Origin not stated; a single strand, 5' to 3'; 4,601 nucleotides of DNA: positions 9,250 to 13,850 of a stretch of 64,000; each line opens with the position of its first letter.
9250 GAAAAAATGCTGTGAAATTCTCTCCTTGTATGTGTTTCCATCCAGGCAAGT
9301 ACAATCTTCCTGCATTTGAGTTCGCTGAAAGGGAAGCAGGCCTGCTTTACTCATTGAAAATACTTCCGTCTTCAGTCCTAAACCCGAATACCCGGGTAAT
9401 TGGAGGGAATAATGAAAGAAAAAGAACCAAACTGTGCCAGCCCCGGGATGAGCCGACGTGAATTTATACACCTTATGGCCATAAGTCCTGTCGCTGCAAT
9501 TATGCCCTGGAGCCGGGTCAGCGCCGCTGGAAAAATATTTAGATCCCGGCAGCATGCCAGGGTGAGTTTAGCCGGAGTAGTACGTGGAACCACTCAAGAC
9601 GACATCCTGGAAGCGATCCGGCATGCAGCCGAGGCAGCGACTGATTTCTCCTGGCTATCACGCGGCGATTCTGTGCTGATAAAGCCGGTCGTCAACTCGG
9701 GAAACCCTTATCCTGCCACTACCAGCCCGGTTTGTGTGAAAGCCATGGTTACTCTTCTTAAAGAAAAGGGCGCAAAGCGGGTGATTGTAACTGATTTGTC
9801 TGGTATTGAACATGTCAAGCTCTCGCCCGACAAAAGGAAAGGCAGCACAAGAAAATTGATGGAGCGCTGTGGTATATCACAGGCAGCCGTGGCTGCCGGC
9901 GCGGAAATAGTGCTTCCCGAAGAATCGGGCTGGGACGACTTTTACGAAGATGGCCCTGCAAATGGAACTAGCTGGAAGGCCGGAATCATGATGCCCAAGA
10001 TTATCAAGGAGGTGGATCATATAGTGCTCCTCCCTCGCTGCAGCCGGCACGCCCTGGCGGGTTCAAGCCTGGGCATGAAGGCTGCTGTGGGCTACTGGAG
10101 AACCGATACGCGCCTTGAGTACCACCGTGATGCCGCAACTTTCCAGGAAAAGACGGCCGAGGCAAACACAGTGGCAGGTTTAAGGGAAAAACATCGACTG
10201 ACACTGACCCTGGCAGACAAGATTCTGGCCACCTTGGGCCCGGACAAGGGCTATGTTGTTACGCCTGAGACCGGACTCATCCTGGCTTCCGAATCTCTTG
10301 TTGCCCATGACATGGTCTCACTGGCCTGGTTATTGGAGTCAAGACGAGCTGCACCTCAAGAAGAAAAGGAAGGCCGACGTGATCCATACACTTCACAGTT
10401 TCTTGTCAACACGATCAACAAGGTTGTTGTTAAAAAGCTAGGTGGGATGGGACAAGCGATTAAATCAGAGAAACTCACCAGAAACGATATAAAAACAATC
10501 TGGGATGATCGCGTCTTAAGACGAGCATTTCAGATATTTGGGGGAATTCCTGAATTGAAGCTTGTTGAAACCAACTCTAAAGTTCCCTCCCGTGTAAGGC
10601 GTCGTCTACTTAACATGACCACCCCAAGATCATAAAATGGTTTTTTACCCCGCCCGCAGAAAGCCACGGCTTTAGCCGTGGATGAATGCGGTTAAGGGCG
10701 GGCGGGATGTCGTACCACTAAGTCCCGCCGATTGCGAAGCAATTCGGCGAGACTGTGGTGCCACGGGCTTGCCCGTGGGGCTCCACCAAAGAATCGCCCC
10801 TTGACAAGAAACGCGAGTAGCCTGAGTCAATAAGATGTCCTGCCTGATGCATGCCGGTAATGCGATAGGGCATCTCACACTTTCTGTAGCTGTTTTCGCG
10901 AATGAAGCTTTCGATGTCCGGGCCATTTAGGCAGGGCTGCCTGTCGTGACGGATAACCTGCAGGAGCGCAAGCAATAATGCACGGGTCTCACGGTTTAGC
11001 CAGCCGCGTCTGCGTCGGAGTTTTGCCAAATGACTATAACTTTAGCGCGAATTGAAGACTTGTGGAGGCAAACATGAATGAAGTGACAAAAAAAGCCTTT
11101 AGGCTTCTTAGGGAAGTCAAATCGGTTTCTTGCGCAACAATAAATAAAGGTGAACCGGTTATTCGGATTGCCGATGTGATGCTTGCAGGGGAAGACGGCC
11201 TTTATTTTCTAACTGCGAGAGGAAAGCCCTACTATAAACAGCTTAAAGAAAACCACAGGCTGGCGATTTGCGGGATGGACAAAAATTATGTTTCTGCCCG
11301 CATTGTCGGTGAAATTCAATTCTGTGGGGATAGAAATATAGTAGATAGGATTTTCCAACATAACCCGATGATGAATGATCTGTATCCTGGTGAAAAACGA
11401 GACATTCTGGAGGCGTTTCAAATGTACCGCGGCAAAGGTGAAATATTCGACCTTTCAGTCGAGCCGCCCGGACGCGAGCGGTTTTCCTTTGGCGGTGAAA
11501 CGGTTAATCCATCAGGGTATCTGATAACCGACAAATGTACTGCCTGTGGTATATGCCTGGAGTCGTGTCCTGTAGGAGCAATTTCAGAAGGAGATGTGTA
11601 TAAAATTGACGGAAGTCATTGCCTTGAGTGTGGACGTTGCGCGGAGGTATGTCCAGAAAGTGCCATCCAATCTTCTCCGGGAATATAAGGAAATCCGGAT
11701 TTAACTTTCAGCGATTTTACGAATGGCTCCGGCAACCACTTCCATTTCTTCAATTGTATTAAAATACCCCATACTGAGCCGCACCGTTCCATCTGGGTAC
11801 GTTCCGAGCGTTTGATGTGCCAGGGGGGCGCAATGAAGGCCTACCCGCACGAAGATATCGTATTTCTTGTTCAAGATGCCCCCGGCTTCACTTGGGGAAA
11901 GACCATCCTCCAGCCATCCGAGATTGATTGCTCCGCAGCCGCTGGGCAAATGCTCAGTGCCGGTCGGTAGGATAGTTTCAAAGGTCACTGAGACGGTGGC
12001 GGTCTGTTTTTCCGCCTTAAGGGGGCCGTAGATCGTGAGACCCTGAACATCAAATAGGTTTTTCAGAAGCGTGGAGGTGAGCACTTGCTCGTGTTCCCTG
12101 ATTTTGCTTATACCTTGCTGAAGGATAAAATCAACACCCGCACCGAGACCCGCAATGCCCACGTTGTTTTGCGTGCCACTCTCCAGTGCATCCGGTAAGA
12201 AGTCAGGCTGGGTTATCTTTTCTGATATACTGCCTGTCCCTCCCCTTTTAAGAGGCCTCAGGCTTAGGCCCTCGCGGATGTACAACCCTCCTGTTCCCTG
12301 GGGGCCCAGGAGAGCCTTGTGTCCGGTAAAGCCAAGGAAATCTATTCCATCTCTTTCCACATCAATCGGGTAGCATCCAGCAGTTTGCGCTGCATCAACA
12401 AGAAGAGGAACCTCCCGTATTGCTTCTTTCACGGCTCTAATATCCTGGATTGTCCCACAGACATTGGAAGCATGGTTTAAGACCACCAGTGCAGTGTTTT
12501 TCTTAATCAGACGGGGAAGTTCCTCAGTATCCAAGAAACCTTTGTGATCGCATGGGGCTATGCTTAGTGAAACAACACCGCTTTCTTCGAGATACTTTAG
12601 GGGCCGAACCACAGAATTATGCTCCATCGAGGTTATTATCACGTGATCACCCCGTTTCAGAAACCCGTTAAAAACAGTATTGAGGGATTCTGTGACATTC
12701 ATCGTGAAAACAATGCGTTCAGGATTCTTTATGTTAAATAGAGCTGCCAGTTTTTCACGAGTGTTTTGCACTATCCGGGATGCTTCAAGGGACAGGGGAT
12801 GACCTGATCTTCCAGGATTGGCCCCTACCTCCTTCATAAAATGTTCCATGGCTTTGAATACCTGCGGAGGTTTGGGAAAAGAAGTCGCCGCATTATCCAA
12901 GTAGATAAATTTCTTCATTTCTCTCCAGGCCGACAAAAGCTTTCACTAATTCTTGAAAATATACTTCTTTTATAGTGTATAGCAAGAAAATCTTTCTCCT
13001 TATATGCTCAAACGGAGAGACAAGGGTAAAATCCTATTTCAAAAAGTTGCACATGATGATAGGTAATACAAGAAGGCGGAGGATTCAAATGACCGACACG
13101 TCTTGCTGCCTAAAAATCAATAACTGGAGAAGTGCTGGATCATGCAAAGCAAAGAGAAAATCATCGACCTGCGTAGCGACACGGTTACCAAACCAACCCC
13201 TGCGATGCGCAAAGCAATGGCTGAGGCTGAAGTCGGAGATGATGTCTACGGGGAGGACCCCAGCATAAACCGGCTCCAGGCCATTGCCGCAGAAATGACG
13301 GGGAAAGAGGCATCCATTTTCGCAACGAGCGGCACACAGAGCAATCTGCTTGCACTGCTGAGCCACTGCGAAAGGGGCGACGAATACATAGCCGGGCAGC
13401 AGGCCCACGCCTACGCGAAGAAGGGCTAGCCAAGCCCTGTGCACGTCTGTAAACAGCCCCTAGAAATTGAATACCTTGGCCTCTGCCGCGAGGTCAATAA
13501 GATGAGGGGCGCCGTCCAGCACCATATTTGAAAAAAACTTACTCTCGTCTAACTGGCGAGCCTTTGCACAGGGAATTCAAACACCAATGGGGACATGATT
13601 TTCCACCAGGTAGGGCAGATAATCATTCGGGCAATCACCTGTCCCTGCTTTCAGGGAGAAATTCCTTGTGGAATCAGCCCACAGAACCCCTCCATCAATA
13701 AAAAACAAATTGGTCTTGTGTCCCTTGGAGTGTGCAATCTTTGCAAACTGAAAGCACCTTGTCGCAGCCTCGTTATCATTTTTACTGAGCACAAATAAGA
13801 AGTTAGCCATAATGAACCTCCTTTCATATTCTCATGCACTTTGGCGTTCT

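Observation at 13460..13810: DsrE-like gene reads through an in-frame UGA: probable selenoprotein with a U-x-x-C motif, truncated to 77 aa by standard ORF calling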

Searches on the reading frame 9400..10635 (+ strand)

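Call 12: search_protein_families(library=pfam, proteins=[window:9400-10635:+], max_evalue=0.00001)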
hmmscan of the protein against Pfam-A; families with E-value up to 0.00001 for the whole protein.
window:9400-10635:+ (411 aa): 1 family
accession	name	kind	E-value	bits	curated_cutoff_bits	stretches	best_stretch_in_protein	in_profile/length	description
PF04015.17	DUF362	-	8e-32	111.4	24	1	92-308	1-199/200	Domain of unknown function (DUF362)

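Call 73: search_protein_families(library=ncbifam, proteins=[window:9400-10635:+], max_evalue=1e-10)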
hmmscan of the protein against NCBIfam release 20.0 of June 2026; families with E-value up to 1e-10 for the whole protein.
window:9400-10635:+ (411 aa): 0 families

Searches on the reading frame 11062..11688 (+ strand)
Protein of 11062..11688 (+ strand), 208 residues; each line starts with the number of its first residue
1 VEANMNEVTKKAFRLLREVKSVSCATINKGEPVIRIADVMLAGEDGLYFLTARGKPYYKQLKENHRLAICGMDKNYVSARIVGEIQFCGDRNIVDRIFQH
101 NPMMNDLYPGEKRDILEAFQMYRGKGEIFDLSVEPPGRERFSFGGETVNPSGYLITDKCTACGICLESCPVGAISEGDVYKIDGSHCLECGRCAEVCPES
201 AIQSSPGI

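Call 12: search_protein_families(library=pfam, proteins=[window:11062-11688:+], max_evalue=0.00001)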
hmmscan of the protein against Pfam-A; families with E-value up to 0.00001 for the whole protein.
window:11062-11688:+ (208 aa): 11 families
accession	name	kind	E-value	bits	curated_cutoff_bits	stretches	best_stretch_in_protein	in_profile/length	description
PF00037.32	Fer4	-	1.3e-14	53.8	21.1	2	155-175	4-24/24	4Fe-4S binding domain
PF12838.12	Fer4_7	-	5.3e-10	40.1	27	1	158-200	1-51/52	4Fe-4S dicluster domain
PF12837.12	Fer4_6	-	1.6e-09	37.7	25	0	156-174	6-24/24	4Fe-4S binding domain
PF14697.11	Fer4_21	-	1.9e-09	37.9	35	0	154-174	36-57/59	4Fe-4S dicluster domain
PF13484.11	Fer4_16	-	3.6e-09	37.7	30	0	158-180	1-22/66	4Fe-4S double cluster binding domain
PF12797.12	Fer4_2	-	9.9e-09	35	24.5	0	155-171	6-22/22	4Fe-4S binding domain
PF13237.11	Fer4_10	-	1.4e-08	35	25.5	1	155-198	5-53/53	4Fe-4S dicluster domain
PF13187.11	Fer4_9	-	1.5e-08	34.9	27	1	158-202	1-52/52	4Fe-4S dicluster domain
PF25160.1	LdpA_Fe-S-bd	-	9.1e-08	32.2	27.6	1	165-204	9-45/49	LdpA Fe-S cluster-binding domain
PF01243.27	PNPOx_N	-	1.3e-07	32.5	28.1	1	9-97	2-85/120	Pyridoxamine 5'-phosphate oxidase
PF12798.12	Fer4_3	-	2.9e-06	28.1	27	0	187-201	1-15/15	4Fe-4S binding domain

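Call 73: search_protein_families(library=ncbifam, proteins=[window:11062-11688:+], max_evalue=1e-10)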
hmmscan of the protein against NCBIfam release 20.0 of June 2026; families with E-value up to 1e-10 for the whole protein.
window:11062-11688:+ (208 aa): 3 families
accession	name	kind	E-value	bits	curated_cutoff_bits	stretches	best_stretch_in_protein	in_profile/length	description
NF058577.1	FdxA_fam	equivalog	1.6e-17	63.4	65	1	153-201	3-52/52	4Fe-4S ferredoxin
NF038196.1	ferrodoxin_EFR1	subfamily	7e-12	45.9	75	1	152-203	179-230/242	EFR1 family ferrodoxin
TIGR02700.1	flavo_MJ0208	hypoth_equivalog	4.3e-11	42.5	251.35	1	156-204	147-196/234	dihydromethanopterin reductase (acceptor)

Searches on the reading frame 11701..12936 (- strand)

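Call 12: search_protein_families(library=pfam, proteins=[window:11701-12936:-], max_evalue=0.00001)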
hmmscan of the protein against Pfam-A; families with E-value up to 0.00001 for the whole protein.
window:11701-12936:- (411 aa): 2 families
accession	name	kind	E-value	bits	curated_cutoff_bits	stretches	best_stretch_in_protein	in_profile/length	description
PF00266.25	Aminotran_5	-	3.5e-85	286.6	21.5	1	11-399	1-369/371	Aminotransferase class-V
PF01053.26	Cys_Met_Meta_PP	-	3e-06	26.5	27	1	51-187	45-179/381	Cys/Met metabolism PLP-dependent enzyme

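Call 73: search_protein_families(library=ncbifam, proteins=[window:11701-12936:-], max_evalue=1e-10)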
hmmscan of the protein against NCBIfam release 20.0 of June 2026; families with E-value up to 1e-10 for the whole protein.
window:11701-12936:- (411 aa): 15 families
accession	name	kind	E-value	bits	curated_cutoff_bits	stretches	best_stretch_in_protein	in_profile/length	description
TIGR01977.1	am_tr_V_EF2568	hypoth_equivalog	1.1e-137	459.1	377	2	11-324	1-316/376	cysteine desulfurase family protein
NF040779.1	Sec_lyase_SclA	exception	1.5e-100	336.7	525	2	11-321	1-313/378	selenocysteine lyase SclA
TIGR01979.1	sufS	subfamily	2.6e-74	250.5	475.1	1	8-325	17-342/403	SufS family cysteine desulfurase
NF006791.0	PRK09295.1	equivalog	1.7e-53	182.1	661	1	9-307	23-330/406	cysteine desulfurase SufS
NF041166.1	f2_encap_cargo1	exception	7e-52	177.4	800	1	8-317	244-559/623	family 2A encapsulin nanocompartment cargo protein cysteine desulfurase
TIGR03402.1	FeS_nifS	equivalog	2.7e-49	167.9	530.75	1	11-322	1-299/379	cysteine desulfurase NifS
TIGR01976.1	am_tr_V_VC1184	hypoth_equivalog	4.6e-44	151.3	352.35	1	6-325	15-345/401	cysteine desulfurase-like protein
TIGR03235.1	DNA_S_dndA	equivalog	5.7e-43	147.6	480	1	12-322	1-303/353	cysteine desulfurase DndA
NF008126.0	PRK10874.1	equivalog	3.2e-41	141.8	607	1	9-303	19-321/401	cysteine desulfurase CsdA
TIGR03392.1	FeS_syn_CsdA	equivalog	2.1e-40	139.1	493.6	1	9-303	16-318/398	cysteine desulfurase CsdA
NF010611.0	PRK14012.1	equivalog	1.8e-39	135.9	548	1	6-321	2-309/406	IscS subfamily cysteine desulfurase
TIGR02006.1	IscS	equivalog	2.3e-39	135.5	643.2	1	7-321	1-305/402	IscS subfamily cysteine desulfurase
TIGR03403.1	nifS_epsilon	equivalog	5.1e-36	124.3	587.7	1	11-234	1-228/382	NifS family cysteine desulfurase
NF002806.0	PRK02948.1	subfamily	4.1e-29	101.7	304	1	11-230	2-222/381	IscS subfamily cysteine desulfurase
TIGR04343.1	egtE_PLP_lyase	equivalog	1.9e-14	53.3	400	1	9-304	13-297/370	ergothioneine biosynthesis PLP-dependent enzyme EgtE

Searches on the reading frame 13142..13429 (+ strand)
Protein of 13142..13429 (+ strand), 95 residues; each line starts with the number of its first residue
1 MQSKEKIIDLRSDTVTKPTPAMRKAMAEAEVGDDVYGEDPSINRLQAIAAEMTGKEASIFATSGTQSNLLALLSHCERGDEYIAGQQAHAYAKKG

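Call 16: search_protein_families(library=pfam, proteins=[window:13142-13429:+], max_evalue=0.00001)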
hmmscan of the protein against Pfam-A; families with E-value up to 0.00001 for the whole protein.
window:13142-13429:+ (95 aa): 1 family
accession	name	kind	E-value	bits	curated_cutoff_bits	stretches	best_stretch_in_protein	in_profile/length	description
PF01212.27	Beta_elim_lyase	-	2.3e-34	119.5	27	1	9-93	1-85/288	Beta-eliminating lyase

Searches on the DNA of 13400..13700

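Call 25: search_rna_families(source=window, start=13400, end=13700, threshold=evalue, max_evalue=10, show_alignments=3)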
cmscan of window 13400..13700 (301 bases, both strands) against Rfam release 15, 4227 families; matches with E-value up to 10: 2.
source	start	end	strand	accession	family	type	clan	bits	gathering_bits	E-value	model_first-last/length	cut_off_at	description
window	13455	13474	+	RF01371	CRISPR-DR58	Gene; CRISPR;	-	14.5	38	4.8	1-37/37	no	CRISPR RNA direct repeat element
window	13447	13581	-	RF02132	HOXB13-AS1_1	Gene; lncRNA;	-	11.1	60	3.7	1-136/136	no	HOXB13 antisense RNA 1 conserved region 1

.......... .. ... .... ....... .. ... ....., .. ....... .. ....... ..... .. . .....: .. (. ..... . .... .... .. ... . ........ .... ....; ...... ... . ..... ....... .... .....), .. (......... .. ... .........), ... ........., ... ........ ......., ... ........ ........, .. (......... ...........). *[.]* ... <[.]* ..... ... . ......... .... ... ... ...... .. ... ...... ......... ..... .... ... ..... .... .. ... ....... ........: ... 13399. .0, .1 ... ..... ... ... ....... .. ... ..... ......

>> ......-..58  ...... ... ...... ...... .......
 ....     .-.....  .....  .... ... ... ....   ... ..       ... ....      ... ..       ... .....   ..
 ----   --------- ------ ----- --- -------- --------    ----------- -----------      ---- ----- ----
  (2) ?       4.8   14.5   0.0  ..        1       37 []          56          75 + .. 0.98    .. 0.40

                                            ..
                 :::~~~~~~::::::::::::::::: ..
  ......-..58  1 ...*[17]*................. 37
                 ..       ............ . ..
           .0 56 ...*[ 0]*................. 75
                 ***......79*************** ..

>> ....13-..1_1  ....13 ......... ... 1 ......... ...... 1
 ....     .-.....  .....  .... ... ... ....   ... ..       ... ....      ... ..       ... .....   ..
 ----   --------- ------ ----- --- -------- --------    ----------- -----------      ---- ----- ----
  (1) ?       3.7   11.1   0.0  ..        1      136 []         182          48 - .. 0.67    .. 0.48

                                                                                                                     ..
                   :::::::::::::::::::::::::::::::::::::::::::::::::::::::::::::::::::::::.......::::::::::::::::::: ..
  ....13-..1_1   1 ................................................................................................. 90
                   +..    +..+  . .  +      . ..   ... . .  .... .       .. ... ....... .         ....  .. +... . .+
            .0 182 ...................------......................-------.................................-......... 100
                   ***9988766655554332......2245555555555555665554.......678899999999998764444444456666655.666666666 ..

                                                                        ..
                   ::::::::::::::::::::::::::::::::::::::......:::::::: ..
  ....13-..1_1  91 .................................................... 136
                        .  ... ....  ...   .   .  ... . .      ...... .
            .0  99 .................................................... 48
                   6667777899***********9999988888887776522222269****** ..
